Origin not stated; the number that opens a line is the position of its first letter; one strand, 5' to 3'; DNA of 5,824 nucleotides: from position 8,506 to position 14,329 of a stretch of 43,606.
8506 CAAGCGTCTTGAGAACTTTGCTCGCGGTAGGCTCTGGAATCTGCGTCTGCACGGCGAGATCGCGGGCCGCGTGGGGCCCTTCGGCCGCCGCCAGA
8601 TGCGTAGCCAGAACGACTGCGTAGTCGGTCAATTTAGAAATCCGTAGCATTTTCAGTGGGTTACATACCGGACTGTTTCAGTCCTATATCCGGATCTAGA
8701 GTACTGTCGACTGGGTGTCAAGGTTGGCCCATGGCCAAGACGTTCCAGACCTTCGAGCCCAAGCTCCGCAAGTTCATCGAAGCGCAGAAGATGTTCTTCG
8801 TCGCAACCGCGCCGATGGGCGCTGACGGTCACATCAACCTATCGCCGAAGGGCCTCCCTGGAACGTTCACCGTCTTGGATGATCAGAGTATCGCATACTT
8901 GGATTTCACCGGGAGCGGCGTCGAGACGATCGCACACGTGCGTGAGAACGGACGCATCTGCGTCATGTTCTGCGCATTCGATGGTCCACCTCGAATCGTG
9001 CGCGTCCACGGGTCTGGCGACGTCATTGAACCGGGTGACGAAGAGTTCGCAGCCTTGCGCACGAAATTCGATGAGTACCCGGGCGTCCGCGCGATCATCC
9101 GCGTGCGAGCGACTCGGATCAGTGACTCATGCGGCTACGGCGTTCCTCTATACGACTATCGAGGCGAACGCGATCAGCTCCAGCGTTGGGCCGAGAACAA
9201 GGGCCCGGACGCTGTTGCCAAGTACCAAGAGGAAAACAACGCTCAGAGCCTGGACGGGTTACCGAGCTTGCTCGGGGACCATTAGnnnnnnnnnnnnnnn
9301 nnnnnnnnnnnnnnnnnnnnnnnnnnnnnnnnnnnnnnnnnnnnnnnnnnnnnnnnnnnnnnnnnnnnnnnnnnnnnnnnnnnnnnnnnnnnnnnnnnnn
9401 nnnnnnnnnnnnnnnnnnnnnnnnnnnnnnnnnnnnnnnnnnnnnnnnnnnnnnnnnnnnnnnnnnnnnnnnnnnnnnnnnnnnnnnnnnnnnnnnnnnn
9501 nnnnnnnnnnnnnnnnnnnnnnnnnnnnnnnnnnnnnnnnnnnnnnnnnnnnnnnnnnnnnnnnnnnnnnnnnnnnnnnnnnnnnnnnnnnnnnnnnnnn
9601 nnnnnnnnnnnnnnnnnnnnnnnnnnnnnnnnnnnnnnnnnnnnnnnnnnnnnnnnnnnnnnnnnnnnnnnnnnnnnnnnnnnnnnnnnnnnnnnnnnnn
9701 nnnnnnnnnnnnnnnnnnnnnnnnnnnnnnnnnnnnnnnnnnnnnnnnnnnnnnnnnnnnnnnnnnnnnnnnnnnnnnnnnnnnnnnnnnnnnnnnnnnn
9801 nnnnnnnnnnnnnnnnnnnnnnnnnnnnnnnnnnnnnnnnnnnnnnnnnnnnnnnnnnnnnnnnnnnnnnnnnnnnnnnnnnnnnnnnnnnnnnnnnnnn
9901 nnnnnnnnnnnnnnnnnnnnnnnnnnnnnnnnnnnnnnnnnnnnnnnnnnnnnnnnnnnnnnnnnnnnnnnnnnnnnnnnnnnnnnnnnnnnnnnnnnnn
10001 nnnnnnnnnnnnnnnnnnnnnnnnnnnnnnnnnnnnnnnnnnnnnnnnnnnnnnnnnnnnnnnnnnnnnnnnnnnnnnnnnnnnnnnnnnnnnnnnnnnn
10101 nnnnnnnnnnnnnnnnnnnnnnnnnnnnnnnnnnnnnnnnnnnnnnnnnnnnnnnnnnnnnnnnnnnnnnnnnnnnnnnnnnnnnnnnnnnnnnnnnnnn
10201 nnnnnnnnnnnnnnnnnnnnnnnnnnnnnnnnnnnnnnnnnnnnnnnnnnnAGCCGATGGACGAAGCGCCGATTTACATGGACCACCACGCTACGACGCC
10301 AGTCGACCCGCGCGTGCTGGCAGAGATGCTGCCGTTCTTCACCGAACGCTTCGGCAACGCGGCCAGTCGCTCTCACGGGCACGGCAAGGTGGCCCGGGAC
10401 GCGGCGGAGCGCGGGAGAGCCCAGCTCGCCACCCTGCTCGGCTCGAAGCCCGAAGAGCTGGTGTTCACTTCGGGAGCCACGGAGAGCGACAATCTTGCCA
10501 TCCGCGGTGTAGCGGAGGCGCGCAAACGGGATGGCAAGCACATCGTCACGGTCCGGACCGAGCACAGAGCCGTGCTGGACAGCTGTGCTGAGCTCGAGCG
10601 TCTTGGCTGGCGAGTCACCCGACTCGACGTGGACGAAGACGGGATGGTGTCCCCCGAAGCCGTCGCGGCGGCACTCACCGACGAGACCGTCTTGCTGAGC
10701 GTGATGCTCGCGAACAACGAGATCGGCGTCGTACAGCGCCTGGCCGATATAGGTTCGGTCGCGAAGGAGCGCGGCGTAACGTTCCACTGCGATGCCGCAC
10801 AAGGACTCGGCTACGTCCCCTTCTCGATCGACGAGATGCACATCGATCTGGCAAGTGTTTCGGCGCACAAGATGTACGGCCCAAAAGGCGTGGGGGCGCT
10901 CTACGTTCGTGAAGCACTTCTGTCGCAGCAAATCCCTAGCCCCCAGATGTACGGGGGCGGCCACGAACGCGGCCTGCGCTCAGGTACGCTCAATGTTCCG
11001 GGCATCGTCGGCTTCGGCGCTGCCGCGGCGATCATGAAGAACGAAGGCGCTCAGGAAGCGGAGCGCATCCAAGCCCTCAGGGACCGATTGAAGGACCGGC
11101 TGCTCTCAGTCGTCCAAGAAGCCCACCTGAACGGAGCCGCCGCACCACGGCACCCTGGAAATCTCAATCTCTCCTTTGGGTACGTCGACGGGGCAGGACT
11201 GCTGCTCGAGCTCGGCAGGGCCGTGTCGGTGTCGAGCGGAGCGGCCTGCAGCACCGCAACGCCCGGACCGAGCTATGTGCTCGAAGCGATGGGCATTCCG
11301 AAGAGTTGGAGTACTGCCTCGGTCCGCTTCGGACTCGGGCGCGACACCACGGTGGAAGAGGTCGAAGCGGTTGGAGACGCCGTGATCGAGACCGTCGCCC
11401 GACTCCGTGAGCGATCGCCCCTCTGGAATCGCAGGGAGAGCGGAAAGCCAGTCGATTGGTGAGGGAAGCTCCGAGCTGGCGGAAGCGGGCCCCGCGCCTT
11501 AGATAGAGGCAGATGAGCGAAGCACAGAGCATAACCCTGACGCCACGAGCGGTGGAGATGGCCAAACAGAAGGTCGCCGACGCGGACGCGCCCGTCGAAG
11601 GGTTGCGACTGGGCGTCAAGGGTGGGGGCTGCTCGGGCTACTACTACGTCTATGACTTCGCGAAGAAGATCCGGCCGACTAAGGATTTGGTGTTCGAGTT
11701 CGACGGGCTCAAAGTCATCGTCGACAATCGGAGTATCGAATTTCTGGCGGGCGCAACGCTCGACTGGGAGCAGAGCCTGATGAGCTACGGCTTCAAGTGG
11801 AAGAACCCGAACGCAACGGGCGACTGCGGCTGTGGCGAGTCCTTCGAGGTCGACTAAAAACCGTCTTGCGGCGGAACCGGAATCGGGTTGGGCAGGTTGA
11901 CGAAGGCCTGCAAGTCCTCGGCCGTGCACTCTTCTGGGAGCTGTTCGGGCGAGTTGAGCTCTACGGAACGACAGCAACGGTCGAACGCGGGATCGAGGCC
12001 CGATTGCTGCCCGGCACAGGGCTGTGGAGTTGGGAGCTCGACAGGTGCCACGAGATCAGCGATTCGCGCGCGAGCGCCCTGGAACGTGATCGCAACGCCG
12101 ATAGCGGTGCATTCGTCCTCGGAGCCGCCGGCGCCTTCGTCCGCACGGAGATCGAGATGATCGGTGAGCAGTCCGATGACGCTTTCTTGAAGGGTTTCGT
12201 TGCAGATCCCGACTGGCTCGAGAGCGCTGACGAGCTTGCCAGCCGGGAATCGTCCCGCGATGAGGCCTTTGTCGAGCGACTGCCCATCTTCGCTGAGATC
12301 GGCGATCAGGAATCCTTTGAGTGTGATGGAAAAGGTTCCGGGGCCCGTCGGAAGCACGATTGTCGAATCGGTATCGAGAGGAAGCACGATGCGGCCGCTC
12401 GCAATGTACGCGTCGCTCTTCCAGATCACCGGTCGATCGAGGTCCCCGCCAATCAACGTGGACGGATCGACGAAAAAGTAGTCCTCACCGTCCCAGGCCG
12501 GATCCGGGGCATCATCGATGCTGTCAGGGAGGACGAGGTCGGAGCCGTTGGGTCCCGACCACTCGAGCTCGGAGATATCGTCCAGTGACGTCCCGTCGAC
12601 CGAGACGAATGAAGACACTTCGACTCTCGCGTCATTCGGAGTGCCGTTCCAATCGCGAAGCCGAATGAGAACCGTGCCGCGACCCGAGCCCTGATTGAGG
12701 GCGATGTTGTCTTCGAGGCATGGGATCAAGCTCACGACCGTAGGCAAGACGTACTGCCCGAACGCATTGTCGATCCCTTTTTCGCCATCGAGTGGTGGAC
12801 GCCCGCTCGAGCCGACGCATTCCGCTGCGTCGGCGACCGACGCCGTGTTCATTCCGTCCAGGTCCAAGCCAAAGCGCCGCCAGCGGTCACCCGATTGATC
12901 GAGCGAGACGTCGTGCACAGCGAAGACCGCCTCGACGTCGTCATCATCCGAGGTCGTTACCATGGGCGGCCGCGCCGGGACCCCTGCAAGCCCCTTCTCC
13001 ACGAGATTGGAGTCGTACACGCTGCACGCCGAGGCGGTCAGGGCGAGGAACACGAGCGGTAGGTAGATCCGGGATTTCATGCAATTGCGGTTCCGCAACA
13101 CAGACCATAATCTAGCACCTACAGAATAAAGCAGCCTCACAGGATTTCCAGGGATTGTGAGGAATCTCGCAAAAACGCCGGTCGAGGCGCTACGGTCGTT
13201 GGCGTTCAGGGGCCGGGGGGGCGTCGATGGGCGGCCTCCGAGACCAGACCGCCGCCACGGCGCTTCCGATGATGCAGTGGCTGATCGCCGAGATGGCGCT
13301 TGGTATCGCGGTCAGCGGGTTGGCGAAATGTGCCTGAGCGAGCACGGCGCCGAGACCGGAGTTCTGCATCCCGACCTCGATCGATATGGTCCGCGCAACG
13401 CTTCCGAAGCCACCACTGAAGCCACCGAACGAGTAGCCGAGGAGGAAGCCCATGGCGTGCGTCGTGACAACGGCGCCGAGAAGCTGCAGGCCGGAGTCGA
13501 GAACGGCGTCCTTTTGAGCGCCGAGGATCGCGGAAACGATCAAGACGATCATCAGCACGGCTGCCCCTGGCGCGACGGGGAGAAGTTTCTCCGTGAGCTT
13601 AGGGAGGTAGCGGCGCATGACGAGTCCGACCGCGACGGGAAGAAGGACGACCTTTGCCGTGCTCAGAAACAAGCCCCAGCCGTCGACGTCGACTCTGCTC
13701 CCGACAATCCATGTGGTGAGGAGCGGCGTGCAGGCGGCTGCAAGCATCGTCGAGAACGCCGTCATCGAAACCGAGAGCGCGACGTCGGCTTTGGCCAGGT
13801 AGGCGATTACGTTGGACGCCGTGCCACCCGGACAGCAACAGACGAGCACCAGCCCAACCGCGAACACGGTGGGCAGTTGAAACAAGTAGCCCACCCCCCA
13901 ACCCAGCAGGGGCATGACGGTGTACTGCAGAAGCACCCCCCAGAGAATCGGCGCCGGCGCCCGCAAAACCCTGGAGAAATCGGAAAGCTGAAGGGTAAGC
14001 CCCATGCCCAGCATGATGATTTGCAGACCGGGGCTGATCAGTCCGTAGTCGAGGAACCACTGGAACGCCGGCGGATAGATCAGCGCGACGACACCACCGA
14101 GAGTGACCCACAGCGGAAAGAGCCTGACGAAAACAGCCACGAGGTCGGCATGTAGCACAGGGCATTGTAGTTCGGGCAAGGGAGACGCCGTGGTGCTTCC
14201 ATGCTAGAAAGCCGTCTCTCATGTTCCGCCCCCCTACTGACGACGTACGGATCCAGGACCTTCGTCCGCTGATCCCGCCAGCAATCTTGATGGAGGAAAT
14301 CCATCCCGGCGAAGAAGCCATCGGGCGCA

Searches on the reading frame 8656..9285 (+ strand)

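Call 79: search_protein_families(library=pfam, proteins=[window:8656-9285:+], max_evalue=0.0001)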
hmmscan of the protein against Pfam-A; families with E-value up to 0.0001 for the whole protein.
window:8656-9285:+ (209 aa): 1 family
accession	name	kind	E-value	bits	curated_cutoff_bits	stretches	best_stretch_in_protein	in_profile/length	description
PF01243.27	PNPOx_N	-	8.5e-13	49.2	28.1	1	34-157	2-118/120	Pyridoxamine 5'-phosphate oxidase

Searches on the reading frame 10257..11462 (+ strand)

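Call 79: search_protein_families(library=pfam, proteins=[window:10257-11462:+], max_evalue=0.0001)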
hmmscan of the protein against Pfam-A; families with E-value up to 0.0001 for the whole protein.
window:10257-11462:+ (401 aa): 4 families
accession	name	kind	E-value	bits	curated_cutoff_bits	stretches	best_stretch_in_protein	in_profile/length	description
PF00266.25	Aminotran_5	-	8.4e-77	259.1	21.5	1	6-372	1-371/371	Aminotransferase class-V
PF00155.27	Aminotran_1_2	-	1.5e-06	28.1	19.7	1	54-282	48-290/361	Aminotransferase class I and II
PF01212.27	Beta_elim_lyase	-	4.5e-06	26.6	27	1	66-267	48-258/288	Beta-eliminating lyase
PF01041.23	DegT_DnrJ_EryC1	-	2.8e-05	23.9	19.8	1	71-185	45-151/360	DegT/DnrJ/EryC1/StrS aminotransferase family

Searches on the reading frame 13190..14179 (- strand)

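Call 80: search_protein_families(library=pfam, proteins=[window:13190-14179:-], max_evalue=0.0001)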
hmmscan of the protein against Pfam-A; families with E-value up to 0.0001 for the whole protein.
window:13190-14179:- (329 aa): 2 families
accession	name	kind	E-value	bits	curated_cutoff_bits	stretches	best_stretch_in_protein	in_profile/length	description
PF01758.21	SBF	-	1.8e-43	148.9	24.3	1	50-227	2-189/191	Sodium Bile acid symporter family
PF13593.11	SBF_like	-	6.3e-15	55.7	25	1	48-221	33-211/313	SBF-like CPA transporter family (DUF4137)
